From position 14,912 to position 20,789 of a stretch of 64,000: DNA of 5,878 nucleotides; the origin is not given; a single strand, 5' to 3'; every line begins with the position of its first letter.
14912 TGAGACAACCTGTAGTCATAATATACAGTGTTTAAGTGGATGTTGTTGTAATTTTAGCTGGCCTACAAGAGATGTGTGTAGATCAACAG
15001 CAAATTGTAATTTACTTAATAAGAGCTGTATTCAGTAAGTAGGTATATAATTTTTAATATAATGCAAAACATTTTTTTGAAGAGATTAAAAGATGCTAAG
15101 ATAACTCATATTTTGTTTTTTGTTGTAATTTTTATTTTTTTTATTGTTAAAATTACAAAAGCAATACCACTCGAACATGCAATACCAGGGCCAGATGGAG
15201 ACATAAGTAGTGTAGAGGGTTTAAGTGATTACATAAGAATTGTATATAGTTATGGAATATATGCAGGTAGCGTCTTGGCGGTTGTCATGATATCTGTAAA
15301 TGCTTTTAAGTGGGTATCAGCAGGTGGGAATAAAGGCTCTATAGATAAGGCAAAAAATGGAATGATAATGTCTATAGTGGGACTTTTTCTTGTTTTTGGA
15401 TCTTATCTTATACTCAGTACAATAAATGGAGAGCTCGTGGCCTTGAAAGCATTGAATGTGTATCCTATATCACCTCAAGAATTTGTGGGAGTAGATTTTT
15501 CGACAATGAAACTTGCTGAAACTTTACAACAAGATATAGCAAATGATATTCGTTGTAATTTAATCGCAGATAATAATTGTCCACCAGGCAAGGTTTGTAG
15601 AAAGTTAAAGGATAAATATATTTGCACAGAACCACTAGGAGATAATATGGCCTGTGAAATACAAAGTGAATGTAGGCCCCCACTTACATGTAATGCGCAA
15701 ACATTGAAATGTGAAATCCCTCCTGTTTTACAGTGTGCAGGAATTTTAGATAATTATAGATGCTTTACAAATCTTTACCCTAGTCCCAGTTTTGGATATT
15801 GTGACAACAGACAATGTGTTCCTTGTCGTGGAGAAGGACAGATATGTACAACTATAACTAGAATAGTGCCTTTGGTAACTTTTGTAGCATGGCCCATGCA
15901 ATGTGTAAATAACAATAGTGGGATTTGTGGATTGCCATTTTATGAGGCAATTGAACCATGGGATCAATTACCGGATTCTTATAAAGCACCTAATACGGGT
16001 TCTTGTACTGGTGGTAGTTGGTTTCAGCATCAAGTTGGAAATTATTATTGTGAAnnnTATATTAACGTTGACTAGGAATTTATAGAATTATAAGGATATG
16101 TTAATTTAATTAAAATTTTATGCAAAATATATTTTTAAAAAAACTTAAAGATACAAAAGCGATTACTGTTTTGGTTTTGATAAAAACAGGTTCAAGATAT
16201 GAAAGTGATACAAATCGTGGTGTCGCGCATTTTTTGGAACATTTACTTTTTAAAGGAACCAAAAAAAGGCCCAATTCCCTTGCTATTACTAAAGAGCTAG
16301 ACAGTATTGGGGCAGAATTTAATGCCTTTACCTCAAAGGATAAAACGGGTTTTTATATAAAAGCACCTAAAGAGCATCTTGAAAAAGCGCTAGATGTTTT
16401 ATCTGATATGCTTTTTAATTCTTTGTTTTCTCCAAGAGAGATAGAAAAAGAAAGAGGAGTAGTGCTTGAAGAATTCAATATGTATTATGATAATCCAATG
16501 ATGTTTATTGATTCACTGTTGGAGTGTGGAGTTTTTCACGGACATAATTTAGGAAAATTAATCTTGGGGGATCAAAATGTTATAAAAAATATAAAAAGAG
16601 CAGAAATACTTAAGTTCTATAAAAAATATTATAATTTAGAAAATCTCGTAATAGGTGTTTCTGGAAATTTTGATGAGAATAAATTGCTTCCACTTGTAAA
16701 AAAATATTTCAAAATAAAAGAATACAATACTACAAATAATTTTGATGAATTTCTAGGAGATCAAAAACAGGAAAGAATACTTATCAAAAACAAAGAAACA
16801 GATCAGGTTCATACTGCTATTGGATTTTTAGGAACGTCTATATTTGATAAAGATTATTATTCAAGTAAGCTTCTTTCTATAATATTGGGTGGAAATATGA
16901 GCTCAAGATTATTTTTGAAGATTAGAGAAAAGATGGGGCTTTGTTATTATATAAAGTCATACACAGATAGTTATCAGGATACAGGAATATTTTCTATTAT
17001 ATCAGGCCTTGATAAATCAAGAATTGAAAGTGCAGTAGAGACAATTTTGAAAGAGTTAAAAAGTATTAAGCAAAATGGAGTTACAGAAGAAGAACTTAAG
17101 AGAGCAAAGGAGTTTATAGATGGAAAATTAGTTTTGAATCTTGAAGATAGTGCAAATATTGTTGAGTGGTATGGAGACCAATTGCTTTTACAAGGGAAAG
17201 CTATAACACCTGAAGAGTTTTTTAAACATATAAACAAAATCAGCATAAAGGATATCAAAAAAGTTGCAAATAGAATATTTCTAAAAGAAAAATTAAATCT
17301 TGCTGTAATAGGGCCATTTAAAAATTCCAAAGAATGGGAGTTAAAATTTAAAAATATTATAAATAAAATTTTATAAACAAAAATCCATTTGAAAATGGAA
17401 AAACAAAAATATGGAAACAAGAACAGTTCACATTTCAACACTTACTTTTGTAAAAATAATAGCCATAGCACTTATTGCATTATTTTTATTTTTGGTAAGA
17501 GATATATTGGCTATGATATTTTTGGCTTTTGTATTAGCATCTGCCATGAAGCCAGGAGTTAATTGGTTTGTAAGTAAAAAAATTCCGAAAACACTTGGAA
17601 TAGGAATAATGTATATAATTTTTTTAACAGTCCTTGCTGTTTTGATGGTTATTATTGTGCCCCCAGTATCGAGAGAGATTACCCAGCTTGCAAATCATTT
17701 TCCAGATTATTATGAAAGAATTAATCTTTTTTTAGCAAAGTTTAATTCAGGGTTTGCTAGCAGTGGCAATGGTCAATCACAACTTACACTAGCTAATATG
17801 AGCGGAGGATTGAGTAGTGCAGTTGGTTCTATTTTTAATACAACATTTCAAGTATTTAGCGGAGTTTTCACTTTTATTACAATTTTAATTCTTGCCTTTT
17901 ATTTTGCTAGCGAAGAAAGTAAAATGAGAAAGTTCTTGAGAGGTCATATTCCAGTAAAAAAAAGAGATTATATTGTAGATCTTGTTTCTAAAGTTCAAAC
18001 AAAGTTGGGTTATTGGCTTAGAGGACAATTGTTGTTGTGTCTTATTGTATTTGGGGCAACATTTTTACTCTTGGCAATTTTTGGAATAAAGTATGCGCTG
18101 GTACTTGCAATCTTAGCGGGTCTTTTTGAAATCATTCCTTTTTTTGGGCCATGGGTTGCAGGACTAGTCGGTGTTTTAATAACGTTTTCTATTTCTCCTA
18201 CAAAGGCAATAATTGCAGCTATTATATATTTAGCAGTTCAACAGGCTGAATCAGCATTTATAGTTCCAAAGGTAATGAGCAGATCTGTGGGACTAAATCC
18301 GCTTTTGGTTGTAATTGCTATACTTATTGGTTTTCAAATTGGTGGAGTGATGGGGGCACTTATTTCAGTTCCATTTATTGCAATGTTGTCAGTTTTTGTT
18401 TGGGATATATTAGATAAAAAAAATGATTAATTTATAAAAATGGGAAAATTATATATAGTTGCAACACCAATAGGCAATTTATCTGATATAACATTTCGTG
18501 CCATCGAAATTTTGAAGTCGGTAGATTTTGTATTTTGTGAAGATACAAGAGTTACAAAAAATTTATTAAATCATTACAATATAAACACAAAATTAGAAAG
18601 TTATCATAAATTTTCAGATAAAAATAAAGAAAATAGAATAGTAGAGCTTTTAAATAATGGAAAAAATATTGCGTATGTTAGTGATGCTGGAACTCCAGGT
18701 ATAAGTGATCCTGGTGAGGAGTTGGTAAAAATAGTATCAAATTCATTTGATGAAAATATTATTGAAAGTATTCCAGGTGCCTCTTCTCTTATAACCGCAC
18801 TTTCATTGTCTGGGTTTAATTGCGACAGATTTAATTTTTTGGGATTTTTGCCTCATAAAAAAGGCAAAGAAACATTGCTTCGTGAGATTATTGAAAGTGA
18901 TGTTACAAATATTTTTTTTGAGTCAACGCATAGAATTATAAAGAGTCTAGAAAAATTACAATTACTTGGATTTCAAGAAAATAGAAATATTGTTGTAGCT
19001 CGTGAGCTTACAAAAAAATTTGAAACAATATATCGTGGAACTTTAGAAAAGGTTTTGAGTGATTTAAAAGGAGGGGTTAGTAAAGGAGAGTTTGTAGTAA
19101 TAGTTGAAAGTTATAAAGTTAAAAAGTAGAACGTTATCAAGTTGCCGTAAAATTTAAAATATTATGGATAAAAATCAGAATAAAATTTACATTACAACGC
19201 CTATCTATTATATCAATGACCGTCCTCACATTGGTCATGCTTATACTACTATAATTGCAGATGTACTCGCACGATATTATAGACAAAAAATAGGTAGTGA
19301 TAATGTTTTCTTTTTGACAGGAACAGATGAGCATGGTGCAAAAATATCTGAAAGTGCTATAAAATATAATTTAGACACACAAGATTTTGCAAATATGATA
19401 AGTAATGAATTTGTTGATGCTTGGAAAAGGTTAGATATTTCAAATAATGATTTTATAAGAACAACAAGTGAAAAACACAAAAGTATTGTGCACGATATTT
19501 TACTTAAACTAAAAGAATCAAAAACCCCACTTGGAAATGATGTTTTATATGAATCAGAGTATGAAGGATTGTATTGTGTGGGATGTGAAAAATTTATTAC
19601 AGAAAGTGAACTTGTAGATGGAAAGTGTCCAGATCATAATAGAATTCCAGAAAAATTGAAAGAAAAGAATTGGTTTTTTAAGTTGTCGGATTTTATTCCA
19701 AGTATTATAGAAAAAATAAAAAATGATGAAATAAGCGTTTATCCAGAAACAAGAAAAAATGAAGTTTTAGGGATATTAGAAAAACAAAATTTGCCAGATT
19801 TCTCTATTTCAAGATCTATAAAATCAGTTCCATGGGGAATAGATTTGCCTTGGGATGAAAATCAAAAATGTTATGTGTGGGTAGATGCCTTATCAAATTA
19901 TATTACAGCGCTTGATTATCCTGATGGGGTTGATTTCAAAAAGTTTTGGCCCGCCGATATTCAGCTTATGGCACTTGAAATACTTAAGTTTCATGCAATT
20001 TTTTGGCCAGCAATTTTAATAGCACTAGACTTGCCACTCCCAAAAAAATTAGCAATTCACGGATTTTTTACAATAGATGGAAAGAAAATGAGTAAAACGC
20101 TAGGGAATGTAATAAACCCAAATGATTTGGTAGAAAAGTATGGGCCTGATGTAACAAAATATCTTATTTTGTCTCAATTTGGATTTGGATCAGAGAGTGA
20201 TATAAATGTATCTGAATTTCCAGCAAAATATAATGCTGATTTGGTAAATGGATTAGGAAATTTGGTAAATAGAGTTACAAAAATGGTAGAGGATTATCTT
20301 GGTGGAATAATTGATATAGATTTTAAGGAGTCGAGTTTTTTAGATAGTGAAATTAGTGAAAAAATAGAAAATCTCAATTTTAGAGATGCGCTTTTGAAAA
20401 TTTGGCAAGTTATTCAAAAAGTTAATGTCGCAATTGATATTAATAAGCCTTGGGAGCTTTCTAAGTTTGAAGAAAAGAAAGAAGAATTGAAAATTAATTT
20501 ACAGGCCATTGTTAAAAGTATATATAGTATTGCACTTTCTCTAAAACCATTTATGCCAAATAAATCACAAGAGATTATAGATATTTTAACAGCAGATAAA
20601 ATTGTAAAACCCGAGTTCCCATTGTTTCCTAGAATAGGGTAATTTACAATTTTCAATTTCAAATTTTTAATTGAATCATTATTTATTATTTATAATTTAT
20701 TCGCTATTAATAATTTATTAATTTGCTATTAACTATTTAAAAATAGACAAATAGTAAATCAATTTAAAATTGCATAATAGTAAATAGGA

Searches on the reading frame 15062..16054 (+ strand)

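Call 33: search_protein_families(library=pfam, proteins=[window:15062-16054:+], max_evalue=0.001)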
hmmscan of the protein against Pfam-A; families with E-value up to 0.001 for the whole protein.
window:15062-16054:+ (331 aa): 1 family
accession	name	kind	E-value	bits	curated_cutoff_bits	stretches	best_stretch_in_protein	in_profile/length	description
PF18895.5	T4SS_pilin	-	8.8e-06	26.2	26.6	1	67-118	18-68/71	Type IV secretion system pilin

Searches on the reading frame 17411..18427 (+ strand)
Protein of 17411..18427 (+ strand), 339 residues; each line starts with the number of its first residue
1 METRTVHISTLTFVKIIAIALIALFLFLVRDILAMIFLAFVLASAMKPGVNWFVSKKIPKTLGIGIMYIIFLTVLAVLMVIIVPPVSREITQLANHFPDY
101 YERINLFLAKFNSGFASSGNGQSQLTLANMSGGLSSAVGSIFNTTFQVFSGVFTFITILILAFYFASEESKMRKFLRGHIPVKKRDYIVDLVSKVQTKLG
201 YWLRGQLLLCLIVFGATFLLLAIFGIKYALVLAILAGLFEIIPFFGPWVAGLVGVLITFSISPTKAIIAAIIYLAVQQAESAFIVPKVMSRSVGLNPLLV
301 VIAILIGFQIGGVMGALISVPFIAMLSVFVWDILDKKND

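Call 33: search_protein_families(library=pfam, proteins=[window:17411-18427:+], max_evalue=0.001)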
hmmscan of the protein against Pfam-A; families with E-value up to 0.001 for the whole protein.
window:17411-18427:+ (339 aa): 1 family
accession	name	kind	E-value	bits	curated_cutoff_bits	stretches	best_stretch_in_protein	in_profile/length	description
PF01594.21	AI-2E_transport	-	1.7e-59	202.1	34.3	1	16-330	5-323/327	AI-2E family transporter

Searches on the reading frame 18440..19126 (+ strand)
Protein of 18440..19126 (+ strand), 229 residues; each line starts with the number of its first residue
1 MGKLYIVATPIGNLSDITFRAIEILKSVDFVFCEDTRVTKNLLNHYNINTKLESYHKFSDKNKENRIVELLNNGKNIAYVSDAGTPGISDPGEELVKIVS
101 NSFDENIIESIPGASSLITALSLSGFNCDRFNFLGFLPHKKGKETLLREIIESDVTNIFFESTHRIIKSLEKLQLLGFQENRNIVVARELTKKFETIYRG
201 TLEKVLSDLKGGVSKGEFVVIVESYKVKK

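Call 33: search_protein_families(library=pfam, proteins=[window:18440-19126:+], max_evalue=0.001)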
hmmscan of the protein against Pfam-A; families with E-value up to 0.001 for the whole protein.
window:18440-19126:+ (229 aa): 1 family
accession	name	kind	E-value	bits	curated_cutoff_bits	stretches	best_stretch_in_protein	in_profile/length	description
PF00590.25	TP_methylase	-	3.8e-33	115.7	27.8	1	3-205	1-211/212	Tetrapyrrole (Corrin/Porphyrin) Methylases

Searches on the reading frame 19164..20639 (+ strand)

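Call 33: search_protein_families(library=pfam, proteins=[window:19164-20639:+], max_evalue=0.001)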
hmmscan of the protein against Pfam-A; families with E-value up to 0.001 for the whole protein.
window:19164-20639:+ (492 aa): 4 families
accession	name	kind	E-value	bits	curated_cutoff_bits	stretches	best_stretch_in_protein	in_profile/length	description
PF09334.17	tRNA-synt_1g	-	1.2e-91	307.9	20.1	2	162-371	176-390/391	tRNA synthetases class I (M)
PF00133.28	tRNA-synt_1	-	2.3e-26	92.9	22.7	2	2-229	19-244/414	tRNA synthetases class I (I, L, M and V)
PF01406.26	tRNA-synt_1e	-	8.8e-14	52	27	2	3-110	7-110/301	tRNA synthetases class I (C) catalytic domain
PF08264.19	Anticodon_1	-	7.3e-05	23.1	25.1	1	395-486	13-105/148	Anticodon-binding domain of tRNA ligase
